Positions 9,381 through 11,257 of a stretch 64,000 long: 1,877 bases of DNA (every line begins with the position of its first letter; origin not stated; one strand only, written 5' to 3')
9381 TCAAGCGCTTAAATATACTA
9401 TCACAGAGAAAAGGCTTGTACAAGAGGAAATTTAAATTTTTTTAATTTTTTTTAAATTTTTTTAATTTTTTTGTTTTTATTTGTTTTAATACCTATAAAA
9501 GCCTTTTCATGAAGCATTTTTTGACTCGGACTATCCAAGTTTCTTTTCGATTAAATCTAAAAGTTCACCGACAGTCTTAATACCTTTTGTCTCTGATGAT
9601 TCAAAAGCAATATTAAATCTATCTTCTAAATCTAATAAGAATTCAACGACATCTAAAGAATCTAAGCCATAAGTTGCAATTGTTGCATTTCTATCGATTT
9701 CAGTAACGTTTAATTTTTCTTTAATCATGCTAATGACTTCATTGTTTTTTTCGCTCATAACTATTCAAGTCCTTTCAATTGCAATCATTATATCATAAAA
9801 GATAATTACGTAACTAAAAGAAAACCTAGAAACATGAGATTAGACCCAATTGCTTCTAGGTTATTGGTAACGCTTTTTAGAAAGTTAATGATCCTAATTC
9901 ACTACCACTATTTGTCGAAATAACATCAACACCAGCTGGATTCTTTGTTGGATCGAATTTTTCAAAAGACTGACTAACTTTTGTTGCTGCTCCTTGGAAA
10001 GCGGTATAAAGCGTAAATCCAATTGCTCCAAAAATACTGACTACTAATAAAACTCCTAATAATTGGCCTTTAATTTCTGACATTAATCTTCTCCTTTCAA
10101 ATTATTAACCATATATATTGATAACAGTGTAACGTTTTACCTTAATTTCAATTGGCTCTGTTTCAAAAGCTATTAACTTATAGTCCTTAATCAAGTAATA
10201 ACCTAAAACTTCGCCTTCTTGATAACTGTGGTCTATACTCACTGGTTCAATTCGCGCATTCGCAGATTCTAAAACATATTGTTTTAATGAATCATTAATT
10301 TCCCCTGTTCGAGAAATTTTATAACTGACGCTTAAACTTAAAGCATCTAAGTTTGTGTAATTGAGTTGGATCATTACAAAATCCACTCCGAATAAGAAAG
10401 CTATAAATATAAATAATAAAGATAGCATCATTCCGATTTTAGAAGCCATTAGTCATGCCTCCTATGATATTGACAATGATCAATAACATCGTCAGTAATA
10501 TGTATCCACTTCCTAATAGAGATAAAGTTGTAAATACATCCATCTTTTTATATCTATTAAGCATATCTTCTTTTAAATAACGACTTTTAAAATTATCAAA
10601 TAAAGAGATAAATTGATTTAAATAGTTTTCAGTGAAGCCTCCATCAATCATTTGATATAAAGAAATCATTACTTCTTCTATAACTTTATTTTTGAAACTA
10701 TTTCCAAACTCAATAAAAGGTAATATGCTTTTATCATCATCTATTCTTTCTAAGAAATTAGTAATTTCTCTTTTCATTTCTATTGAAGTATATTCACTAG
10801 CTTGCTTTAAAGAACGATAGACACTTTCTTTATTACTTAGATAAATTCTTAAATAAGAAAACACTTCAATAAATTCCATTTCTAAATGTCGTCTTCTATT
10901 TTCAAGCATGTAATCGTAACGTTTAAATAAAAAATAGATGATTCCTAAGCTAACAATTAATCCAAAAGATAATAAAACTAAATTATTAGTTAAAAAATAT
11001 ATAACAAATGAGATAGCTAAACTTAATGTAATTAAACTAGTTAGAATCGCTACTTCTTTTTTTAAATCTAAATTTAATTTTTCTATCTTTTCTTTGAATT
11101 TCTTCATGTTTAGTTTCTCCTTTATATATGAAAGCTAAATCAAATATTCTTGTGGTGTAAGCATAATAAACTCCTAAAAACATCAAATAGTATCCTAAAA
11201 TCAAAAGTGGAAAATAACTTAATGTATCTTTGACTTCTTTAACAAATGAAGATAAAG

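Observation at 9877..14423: Compact Tad/Flp-like filament or secretion operon with no prepilin peptidase, in a mollicute-like genome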

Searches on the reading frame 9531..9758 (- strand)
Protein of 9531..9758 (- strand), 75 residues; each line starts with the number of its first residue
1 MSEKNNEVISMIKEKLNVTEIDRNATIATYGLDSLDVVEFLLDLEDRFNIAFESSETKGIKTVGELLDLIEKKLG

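Call 82: search_protein_families(library=pfam, proteins=[window:9531-9758:-], max_evalue=0.001)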
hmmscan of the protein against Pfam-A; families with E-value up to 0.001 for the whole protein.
window:9531-9758:- (75 aa): 1 family
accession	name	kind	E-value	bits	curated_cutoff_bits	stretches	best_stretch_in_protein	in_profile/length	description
PF00550.31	PP-binding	-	2.1e-11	44.4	20.8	1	7-70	2-67/67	Phosphopantetheine attachment site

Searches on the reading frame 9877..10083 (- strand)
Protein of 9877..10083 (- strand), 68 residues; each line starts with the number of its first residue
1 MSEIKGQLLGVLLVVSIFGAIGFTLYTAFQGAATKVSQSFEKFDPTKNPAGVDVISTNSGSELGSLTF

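Call 3: search_protein_families(library=pfam, proteins=[window:9877-10083:-], max_evalue=1)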
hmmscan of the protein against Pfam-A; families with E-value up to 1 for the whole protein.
window:9877-10083:- (68 aa): 0 families

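Call 4: search_protein_families(library=ncbifam, proteins=[window:9877-10083:-], max_evalue=1)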
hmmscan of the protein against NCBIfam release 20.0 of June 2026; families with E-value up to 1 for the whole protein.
window:9877-10083:- (68 aa): 1 family
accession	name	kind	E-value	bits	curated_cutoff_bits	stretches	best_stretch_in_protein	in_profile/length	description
NF009650.0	PRK13183.1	equivalog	0.12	12.2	70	1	12-41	13-42/46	photosystem II reaction center protein PsbN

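Call 92: search_protein_families(library=padloc, proteins=[window:9877-10083:-], max_evalue=0.01)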
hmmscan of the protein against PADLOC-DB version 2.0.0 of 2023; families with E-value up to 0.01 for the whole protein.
window:9877-10083:- (68 aa): 0 families

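Call 93: search_protein_families(library=phrogs, proteins=[window:9877-10083:-], max_evalue=0.01)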
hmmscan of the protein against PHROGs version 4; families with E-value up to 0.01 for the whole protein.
window:9877-10083:- (68 aa): 0 families

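Call 97: search_solved_structures(query=A7, max_evalue=10)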
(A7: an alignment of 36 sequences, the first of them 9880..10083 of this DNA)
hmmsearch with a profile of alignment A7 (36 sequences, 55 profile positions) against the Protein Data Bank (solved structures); distinct sequences matched with E-value up to 10: 5.
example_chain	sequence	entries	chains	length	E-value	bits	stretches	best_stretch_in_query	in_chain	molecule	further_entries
8c5v_I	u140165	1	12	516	4.1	11.2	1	11-50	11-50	Methyl-accepting chemotaxis protein I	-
6s1k_E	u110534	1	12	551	4.5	11.1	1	11-50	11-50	Methyl-accepting chemotaxis protein I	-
8z9a_A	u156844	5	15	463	5.6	10.8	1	7-36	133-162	Odorant receptor, ApisOrco | Odorant receptor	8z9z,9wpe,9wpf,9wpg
6ur8_B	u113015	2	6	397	8.6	10.1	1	14-36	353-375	Neuronal acetylcholine receptor subunit beta-2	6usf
5kxi_B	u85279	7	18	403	8.8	10.1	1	14-36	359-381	Neuronal acetylcholine receptor subunit beta-2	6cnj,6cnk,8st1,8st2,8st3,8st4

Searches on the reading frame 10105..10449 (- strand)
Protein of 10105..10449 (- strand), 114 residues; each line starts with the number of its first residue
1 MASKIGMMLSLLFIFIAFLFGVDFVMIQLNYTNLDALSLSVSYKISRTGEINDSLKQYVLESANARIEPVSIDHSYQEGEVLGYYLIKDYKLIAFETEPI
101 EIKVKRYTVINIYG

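Call 3: search_protein_families(library=pfam, proteins=[window:10105-10449:-], max_evalue=1)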
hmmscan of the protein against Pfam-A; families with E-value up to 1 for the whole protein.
window:10105-10449:- (114 aa): 1 family
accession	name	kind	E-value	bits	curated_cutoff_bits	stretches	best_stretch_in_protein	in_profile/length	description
PF16964.10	TadF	-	0.14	12.6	27.3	1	5-42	12-49/178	Putative tight adherence pilin protein F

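Call 4: search_protein_families(library=ncbifam, proteins=[window:10105-10449:-], max_evalue=1)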
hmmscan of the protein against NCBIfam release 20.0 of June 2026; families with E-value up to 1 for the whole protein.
window:10105-10449:- (114 aa): 1 family
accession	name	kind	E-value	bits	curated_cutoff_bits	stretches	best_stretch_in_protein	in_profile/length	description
TIGR00964.1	secE_bact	equivalog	0.075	13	27.55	1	6-29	28-51/57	preprotein translocase subunit SecE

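Call 92: search_protein_families(library=padloc, proteins=[window:10105-10449:-], max_evalue=0.01)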
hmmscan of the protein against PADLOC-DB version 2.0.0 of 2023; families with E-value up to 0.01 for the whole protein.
window:10105-10449:- (114 aa): 0 families

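Call 93: search_protein_families(library=phrogs, proteins=[window:10105-10449:-], max_evalue=0.01)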
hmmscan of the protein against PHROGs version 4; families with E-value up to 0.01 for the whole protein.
window:10105-10449:- (114 aa): 0 families

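Call 96: search_solved_structures(query=A6, max_evalue=10)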
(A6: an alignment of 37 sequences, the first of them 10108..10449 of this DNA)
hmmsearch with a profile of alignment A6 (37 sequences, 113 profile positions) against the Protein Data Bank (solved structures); distinct sequences matched with E-value up to 10: 1.
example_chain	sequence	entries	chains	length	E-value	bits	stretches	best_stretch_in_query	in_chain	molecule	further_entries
3zd1_A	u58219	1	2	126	1.9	12.1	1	56-92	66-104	COMPLEMENT FACTOR H-RELATED PROTEIN 2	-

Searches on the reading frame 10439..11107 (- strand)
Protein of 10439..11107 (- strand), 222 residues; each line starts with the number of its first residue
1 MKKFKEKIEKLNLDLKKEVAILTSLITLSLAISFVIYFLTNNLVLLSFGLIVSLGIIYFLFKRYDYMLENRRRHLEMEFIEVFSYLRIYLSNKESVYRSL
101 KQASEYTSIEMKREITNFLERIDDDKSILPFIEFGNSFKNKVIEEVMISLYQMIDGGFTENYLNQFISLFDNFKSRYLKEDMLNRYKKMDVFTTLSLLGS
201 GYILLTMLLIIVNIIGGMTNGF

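Call 3: search_protein_families(library=pfam, proteins=[window:10439-11107:-], max_evalue=1)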
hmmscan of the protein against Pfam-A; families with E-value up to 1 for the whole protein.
window:10439-11107:- (222 aa): 1 family
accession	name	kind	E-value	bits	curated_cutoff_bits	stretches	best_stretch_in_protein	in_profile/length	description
PF21944.1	Hemotin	-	0.071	13.3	27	1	41-75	3-37/74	Hemotin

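Call 4: search_protein_families(library=ncbifam, proteins=[window:10439-11107:-], max_evalue=1)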
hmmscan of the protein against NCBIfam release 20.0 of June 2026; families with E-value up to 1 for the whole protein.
window:10439-11107:- (222 aa): 0 families

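Call 21: search_solved_structures(query=A2, max_evalue=10)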
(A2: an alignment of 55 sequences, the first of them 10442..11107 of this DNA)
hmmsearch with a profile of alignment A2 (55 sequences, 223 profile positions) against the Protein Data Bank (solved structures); distinct sequences matched with E-value up to 10: 3.
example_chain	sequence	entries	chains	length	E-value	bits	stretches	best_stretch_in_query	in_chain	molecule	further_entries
7rmx_A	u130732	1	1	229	0.97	12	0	147-199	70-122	Tunable symmetric protein, D_3_212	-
8hdu_A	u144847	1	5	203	1.4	11.4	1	141-217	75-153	De novo design cavitated protein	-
9k92_A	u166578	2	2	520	8.2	8.9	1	22-59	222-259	Signal peptide peptidase-like 2A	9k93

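Call 23: search_protein_families(library=pfam, alignment_id=A2, max_evalue=1)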
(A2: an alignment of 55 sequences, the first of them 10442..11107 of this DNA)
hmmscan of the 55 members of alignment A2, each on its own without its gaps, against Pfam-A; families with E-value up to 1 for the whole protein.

A. member 1, window:10442-11107:- (222 aa): 1 family
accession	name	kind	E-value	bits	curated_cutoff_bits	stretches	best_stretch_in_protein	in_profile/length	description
PF21944.1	Hemotin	-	0.071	13.3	27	1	41-75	3-37/74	Hemotin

B. families by the number of members that match (of 55 scanned): 88 families (the first 25 are shown)
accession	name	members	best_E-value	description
PF20990.2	DUF2207_C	18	0.001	Predicted membrane protein (DUF2207) C-terminal domain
PF00482.28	T2SSF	9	2.3e-05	Type II secretion system (T2SS), protein F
PF13829.11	DUF4191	6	0.056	Domain of unknown function (DUF4191)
PF04246.17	RseC_MucC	3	0.0011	Positive regulator of sigma(E), RseC/MucC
PF04123.18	DUF373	3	0.024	Domain of unknown function (DUF373)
PF18734.6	HEPN_AbiU2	3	0.05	AbiU2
PF01036.24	Bac_rhodopsin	2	0.0049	Bacteriorhodopsin-like protein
PF22298.2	Tsr1_G-like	2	0.045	Tsr1, G-like domain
PF07319.16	DnaI_N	2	0.05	Primosomal protein DnaI N-terminus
PF13239.11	2TM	2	0.091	2TM domain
PF06398.17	Pex24p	2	0.12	Integral peroxisomal membrane peroxin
PF14329.11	DUF4386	1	0.0034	Domain of unknown function (DUF4386)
PF13687.11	DUF4153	1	0.0041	Domain of unknown function (DUF4153)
PF14256.11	YwiC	1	0.007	YwiC-like protein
PF11085.13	YqhR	1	0.0085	Conserved membrane protein YqhR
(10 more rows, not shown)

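Call 32: find_homologous_proteins(query=A2, max_evalue=0.001)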
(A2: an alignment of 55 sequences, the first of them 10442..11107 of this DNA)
Query A2 (55 sequences) (222 aa, profile of the alignment): 89 proteins with E <= 0.001 among 8000 candidates.
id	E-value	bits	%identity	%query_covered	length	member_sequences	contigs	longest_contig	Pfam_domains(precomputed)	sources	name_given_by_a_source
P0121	1.1e-76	275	36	98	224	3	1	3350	-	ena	-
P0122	2.6e-70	254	82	100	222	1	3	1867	-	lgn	-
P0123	4.3e-70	254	89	100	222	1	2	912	-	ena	-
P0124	4.8e-70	253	100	100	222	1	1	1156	-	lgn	-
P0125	5.6e-70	253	90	100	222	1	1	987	-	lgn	-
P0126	5.9e-70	253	100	100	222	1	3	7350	-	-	-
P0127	6.0e-70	253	68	97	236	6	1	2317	-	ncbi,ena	-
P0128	7.4e-70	253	100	100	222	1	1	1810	-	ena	-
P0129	2.4e-69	251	39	100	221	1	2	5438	-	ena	-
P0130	3.0e-69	251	40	100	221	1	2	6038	-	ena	-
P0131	3.8e-69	250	41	100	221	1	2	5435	-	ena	-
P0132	4.4e-69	250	39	100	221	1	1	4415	-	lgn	-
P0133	4.9e-69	250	45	100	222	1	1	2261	-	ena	-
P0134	5.6e-69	250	50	100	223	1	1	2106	-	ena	-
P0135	5.7e-69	250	50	100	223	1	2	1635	-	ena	-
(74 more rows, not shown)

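Call 43: predict_structure(alignment_id=A4)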
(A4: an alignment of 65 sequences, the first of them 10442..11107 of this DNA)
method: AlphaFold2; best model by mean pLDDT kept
length: 222 residues; sequences in the alignment: 65
mean_pLDDT: 83.0   pTM: 0.62
mean pLDDT of the five models: 83.0, 82.4, 81.9, 81.5, 78.3
residues with pLDDT >= 90: 41; 70-90: 161; 50-70: 19; < 50: 1
segments of 3 or more residues with pLDDT < 50: none
pLDDT, mean of each block of 10 residues (from residue 1): 61 68 80 82 81 81 78 86 90 87 87 90 88 88 91 86 91 89 83 81 88 78 50
secondary structure, 60 per line:
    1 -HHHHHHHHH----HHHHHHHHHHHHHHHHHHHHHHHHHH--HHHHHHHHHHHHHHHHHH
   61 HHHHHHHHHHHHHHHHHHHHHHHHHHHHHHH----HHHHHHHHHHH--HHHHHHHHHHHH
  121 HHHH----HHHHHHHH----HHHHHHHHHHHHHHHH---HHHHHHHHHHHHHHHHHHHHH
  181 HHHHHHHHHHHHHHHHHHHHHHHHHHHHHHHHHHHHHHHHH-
elements in order: H2-10 H15-40 H43-91 H96-106 H109-124 H129-136 H141-156 H160-221

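Call 46: fold_search(model_id=the predicted structure, library=pdb)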
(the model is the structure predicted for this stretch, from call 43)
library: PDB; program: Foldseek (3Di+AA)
matches with E <= 10: 60; with E <= 0.001: 0
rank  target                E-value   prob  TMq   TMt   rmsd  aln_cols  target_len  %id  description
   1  1dov                  1.3e+00  0.21  0.24  0.28  11.3       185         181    7  CRYSTAL STRUCTURE OF THE ALPHA-CATENIN DIMERIZATION DOMAIN (released 2000-07-12)
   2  1dow_A                1.9e+00  0.15  0.23  0.25  11.7       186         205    6  CRYSTAL STRUCTURE OF A CHIMERA OF BETA-CATENIN AND ALPHA-CATENIN (released 2000-07-12)
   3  4k1n_A                2.2e+00  0.11  0.23  0.12  13.9       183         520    9  Crystal structure of full-length mouse alphaE-catenin (released 2013-05-01)
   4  2vmb_B                2.5e+00  0.66  0.36  0.63   3.3       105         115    7  The three-dimensional structure of the cytoplasmic domains of EpsF from the Type 2 Secretion System of Vibrio cholerae (released 2009-02-10)
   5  8dmm_A                3.1e+00  0.08  0.20  0.09  16.4       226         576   14  Structure of the vanadate-trapped MsbA bound to KDL (released 2022-12-14)
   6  7zly                  3.2e+00  0.10  0.23  0.14  14.3       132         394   14  Crystal structure of human GPCR Niacin receptor (HCA2) expressed from Spodoptera frugiperda (released 2023-04-12)
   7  9g2k_B                3.4e+00  0.05  0.17  0.09  23.5       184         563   16  Cryo-EM structure of IrtAB in outward-occluded state in nanodisc in complex with ADP-vanadate (released 2024-12-18)
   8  11kc_A                3.6e+00  0.13  0.26  0.27  10.4       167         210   16  Cryo-EM determined structure of designed nanoparticle O43-TM (released 2026-04-08)
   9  6kgx_C2               3.6e+00  0.03  0.14  0.17  18.0       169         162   11  Structure of the phycobilisome from the red alga Porphyridium purpureum (released 2019-12-11)
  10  7efv_A                4.2e+00  0.04  0.14  0.18  15.2       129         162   13  Crystal structure of octameric state of C-phycocyanin from Thermoleptolyngbya sp. O-77 (released 2021-11-17)
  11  6xwk_AAA              4.2e+00  0.03  0.14  0.17  17.0       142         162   13  Crystal structure of Phormidium rubidum phycocyanin (released 2020-04-29)
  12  1jbo_A                4.4e+00  0.03  0.15  0.17  18.0       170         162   12  The 1.45A Three-Dimensional Structure of c-Phycocyanin from the Thermophylic Cyanobacterium Synechococcus elongatus (released 2003-03-18)
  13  8tso_A                4.9e+00  0.05  0.21  0.09  18.4       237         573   14  KDL bound, nucleotide-free MsbA in open, outward-facing conformation (released 2024-06-19)
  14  9dvm_B                5.2e+00  0.06  0.22  0.11  17.1       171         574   10  Structure of the phosphate exporter XPR1/SLC53A1, InsP8-bound, intracellular gate open/intracellular gate closed state (released 2025-04-02)
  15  1ha7_A                5.2e+00  0.03  0.13  0.16  17.8       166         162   14  STRUCTURE OF A LIGHT-HARVESTING PHYCOBILIPROTEIN, C-PHYCOCYANIN FROM SPIRULINA PLATENSIS AT 2.2A RESOLUTION (released 2002-03-28)
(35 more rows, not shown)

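Call 70: search_protein_representatives(alignment_id=A4)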
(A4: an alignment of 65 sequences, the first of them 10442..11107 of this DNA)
Query: 65 sequences, 222 profile positions. Proteins with E-value up to 0.001 (for the whole library): 587; up to 1e-10: 297; up to 1e-30: 152. The best 150 are listed.
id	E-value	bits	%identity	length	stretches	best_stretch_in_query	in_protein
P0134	3.1e-88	311.3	-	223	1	1-222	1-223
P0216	6.8e-78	277.5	-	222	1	1-222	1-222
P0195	3.1e-70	252.5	-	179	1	45-222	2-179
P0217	9.3e-69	247.6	-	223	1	1-221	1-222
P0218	8.6e-64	231.4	-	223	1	2-222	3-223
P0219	6.2e-63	228.6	-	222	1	1-222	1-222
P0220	9.6e-63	228.0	-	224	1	2-221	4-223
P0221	2.6e-62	226.6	-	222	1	1-222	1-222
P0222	6.0e-62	225.4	-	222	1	1-221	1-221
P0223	1.0e-61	224.6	-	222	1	1-221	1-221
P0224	2.7e-61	223.2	-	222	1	1-222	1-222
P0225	6.0e-61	222.1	-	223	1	2-221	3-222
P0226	2.8e-60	219.9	-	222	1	1-221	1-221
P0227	6.2e-59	215.5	-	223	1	1-219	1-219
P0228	8.6e-59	215.1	-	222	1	1-221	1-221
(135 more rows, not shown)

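Call 92: search_protein_families(library=padloc, proteins=[window:10439-11107:-], max_evalue=0.01)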
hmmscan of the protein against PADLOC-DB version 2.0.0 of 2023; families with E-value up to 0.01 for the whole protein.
window:10439-11107:- (222 aa): 0 families

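Call 93: search_protein_families(library=phrogs, proteins=[window:10439-11107:-], max_evalue=0.01)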
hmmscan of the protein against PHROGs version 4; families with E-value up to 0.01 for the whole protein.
window:10439-11107:- (222 aa): 0 families
